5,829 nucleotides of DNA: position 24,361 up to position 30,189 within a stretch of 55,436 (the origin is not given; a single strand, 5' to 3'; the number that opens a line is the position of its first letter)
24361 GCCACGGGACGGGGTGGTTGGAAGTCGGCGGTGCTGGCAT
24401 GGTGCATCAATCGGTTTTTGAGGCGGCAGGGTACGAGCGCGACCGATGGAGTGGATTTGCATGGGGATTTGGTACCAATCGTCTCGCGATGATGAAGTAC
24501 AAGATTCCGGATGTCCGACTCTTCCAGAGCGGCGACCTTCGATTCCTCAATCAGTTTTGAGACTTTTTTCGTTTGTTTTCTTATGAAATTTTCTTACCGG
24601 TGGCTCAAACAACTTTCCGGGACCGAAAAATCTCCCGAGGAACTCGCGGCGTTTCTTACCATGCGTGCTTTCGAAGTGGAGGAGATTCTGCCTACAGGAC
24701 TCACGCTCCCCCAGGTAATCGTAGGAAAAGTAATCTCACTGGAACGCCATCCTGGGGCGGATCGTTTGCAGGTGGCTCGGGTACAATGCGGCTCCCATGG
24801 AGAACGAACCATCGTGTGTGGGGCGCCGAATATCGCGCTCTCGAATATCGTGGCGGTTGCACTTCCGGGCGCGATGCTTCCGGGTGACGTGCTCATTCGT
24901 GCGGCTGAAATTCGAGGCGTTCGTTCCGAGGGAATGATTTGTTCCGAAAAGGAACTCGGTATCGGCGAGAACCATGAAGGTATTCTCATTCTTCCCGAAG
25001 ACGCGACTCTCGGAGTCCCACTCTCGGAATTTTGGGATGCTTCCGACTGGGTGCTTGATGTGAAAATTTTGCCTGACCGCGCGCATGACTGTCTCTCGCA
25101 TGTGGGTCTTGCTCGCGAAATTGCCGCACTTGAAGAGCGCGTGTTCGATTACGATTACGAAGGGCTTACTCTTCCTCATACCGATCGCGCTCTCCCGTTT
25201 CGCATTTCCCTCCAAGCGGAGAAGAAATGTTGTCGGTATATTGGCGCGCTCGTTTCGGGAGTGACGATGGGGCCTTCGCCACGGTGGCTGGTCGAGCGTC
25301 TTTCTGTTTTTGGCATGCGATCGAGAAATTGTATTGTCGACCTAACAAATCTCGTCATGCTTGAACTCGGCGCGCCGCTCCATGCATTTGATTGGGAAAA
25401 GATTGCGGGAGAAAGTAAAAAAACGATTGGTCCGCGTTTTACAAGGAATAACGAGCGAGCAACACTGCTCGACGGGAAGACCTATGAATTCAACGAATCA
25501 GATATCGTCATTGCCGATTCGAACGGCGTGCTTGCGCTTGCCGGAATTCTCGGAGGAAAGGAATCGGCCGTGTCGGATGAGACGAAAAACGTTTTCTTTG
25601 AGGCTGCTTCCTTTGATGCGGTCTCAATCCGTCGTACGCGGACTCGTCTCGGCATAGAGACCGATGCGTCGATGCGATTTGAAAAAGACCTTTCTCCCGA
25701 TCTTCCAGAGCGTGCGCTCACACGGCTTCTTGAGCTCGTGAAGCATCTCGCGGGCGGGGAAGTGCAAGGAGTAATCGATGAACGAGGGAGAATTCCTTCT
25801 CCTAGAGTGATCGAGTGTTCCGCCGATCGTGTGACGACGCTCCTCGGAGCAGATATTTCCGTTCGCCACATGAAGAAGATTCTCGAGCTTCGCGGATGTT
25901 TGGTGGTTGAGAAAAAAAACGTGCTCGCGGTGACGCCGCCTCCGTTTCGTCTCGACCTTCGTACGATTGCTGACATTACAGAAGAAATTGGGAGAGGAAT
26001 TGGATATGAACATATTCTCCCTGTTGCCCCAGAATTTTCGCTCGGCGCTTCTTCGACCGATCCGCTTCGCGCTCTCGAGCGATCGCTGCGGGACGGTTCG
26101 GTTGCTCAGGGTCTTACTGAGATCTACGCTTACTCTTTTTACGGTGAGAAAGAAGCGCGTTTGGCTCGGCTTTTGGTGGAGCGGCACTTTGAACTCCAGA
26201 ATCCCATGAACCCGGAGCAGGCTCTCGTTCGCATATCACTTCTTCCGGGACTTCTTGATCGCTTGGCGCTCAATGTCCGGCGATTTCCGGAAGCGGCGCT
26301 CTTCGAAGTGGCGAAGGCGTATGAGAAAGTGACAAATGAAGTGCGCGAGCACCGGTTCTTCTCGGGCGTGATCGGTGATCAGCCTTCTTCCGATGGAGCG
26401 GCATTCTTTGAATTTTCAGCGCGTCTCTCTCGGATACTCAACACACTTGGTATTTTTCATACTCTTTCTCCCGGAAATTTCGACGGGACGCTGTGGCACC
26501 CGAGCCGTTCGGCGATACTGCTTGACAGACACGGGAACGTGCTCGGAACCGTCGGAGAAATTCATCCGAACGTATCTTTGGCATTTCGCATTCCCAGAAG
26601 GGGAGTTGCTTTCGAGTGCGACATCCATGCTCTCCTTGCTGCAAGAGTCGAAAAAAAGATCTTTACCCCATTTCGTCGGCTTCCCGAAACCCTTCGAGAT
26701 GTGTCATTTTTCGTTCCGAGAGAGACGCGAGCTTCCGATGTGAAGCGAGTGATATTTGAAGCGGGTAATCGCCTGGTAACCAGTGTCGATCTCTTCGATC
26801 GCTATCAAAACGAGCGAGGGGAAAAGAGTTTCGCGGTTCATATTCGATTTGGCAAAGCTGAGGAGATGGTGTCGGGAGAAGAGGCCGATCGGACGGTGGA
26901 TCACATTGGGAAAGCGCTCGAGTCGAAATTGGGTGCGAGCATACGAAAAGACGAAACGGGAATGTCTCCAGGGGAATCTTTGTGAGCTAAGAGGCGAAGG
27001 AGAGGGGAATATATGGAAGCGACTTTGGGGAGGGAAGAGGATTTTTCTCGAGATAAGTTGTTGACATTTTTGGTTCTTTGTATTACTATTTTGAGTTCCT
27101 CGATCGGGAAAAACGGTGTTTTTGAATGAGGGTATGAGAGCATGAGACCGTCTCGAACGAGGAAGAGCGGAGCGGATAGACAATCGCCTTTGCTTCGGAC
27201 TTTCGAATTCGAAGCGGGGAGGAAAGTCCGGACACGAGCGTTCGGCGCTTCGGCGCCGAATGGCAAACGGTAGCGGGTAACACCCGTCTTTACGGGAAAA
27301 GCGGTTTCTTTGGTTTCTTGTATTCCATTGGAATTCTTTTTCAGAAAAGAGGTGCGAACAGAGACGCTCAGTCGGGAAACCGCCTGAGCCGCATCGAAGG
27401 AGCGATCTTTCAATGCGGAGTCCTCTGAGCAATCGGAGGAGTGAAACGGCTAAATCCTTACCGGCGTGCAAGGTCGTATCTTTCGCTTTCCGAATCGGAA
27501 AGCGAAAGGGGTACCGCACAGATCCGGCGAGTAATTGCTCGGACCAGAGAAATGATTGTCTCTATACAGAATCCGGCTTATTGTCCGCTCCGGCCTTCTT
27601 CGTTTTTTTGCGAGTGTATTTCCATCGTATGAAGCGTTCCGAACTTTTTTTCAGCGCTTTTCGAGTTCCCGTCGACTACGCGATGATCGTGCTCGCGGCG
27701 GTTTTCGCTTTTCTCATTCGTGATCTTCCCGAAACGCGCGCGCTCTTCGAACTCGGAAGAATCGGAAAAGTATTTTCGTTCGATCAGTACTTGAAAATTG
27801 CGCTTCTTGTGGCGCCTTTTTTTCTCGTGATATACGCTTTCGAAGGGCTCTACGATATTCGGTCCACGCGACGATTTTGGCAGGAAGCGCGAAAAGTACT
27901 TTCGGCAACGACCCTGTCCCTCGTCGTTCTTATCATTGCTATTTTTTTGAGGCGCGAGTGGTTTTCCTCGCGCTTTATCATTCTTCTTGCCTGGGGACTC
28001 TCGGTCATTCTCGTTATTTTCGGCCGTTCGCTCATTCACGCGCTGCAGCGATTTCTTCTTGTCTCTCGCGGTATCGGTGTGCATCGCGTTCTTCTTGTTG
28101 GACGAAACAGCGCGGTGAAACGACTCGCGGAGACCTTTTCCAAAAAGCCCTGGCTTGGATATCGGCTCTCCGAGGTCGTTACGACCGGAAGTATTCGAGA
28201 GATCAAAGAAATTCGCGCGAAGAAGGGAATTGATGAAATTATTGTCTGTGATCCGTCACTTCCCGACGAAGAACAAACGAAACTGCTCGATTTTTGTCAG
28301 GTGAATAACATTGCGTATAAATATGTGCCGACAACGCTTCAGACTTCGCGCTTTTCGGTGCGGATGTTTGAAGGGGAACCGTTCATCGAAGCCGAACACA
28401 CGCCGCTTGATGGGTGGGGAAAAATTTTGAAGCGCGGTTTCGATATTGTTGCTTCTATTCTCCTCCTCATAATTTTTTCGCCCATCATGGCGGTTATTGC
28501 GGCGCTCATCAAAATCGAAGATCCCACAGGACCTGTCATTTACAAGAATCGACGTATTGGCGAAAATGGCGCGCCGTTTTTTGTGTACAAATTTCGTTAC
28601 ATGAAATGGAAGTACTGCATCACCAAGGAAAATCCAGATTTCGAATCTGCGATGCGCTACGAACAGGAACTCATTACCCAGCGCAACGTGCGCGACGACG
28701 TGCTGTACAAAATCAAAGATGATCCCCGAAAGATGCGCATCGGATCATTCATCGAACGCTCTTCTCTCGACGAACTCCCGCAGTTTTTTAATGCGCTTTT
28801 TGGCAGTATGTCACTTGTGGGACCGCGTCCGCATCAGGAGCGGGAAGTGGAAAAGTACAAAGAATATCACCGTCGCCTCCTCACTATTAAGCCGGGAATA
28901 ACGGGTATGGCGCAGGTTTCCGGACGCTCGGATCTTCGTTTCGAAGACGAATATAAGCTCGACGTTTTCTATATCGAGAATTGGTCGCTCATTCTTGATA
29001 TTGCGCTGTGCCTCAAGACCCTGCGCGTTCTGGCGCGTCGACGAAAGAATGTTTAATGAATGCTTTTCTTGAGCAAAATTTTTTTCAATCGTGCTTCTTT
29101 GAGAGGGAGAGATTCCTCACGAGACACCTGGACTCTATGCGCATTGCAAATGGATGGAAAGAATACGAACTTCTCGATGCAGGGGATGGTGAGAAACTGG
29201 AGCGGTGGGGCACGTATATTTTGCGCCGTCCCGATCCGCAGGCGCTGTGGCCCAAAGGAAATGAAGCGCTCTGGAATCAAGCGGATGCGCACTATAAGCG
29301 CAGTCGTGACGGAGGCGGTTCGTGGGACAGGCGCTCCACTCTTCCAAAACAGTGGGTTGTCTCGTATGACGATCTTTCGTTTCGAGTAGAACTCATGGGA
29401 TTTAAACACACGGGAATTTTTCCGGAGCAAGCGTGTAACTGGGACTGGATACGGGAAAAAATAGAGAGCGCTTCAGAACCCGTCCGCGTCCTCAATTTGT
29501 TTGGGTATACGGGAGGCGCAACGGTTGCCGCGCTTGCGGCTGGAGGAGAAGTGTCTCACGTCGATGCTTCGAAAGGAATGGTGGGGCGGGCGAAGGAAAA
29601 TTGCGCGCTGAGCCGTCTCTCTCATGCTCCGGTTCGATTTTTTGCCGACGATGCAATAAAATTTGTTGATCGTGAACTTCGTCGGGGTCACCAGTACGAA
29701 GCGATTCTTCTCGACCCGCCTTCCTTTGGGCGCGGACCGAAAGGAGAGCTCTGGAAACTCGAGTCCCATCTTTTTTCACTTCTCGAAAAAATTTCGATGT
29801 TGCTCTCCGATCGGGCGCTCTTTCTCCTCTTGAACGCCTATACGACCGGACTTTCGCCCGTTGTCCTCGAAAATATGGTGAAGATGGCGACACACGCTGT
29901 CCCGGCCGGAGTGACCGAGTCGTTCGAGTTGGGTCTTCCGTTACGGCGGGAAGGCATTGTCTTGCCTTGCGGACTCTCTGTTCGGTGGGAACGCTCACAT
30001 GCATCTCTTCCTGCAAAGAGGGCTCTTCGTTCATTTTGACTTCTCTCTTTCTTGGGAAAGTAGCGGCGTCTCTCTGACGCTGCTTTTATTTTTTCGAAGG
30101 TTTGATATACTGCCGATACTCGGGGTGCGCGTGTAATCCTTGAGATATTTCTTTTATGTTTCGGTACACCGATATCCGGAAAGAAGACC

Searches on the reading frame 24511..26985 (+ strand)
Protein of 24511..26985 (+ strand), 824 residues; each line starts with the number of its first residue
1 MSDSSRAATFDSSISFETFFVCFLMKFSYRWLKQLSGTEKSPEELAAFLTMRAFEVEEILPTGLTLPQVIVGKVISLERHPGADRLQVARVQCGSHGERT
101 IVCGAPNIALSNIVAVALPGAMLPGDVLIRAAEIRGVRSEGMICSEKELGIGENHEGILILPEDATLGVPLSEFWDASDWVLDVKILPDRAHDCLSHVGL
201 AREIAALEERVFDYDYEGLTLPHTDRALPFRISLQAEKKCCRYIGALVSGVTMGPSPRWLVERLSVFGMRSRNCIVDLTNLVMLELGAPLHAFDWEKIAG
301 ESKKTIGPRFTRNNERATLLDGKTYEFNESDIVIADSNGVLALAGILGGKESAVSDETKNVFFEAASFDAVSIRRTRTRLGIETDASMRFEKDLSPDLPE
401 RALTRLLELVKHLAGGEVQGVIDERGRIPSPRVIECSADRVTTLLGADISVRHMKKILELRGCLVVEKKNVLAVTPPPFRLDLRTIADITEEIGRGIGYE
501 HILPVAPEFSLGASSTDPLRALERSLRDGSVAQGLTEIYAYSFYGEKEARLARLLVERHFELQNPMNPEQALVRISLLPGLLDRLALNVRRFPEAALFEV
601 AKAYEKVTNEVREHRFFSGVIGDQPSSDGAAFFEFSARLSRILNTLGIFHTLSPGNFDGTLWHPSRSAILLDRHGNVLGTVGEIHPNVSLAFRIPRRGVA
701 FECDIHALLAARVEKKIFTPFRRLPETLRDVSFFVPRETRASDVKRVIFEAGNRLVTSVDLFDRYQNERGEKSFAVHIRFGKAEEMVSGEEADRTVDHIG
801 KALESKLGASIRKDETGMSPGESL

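Call 11: search_protein_families(library=pfam, max_evalue=0.001, proteins=[window:24511-26985:+])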
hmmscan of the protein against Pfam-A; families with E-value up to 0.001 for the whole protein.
window:24511-26985:+ (824 aa): 5 families
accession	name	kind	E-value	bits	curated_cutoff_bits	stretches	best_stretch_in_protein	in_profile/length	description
PF03483.22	B3_4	-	2.5e-58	197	29.3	1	239-415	1-174/174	B3/4 domain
PF17759.6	tRNA_synthFbeta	-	5.3e-31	108.2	22.4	1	505-705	4-214/214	Phenylalanyl tRNA synthetase beta chain CLM domain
PF01588.26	tRNA_bind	-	5.7e-19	68.5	27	1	69-169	1-95/96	Putative tRNA binding domain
PF03484.21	B5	-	1.2e-17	64.3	28.6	1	434-499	1-67/67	tRNA synthetase B5 domain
PF03147.19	FDX-ACB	-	1.4e-17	64.3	31.1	1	724-812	3-94/94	Ferredoxin-fold anticodon binding domain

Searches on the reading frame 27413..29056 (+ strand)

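Call 11: search_protein_families(library=pfam, max_evalue=0.001, proteins=[window:27413-29056:+])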
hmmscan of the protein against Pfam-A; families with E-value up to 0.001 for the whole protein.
window:27413-29056:+ (547 aa): 2 families
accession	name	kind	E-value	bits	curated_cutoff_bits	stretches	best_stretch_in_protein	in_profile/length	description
PF02397.22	Bac_transf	-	2.6e-57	193.7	27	1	340-540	1-177/179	Bacterial sugar transferase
PF13727.12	CoA_binding_3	-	3.2e-08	34.2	25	1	144-259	3-113/175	CoA-binding domain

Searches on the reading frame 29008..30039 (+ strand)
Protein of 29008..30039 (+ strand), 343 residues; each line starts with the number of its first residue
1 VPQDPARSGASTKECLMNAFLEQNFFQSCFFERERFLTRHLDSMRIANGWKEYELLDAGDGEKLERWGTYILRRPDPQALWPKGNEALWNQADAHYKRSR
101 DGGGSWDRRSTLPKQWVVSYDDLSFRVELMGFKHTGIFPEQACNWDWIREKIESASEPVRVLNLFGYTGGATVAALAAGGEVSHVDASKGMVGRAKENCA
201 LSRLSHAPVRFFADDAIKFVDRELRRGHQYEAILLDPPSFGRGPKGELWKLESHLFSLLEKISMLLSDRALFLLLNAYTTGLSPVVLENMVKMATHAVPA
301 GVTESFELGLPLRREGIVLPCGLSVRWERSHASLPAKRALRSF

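Call 11: search_protein_families(library=pfam, max_evalue=0.001, proteins=[window:29008-30039:+])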
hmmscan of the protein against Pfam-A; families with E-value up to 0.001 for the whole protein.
window:29008-30039:+ (343 aa): 2 families
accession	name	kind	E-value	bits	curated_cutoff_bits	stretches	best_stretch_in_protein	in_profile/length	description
PF10672.15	Methyltrans_SAM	-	3.4e-17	63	27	1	107-244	77-210/286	S-adenosylmethionine-dependent methyltransferase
PF03602.21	Cons_hypoth95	-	0.00013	22.1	24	1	147-238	35-122/182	Conserved hypothetical protein 95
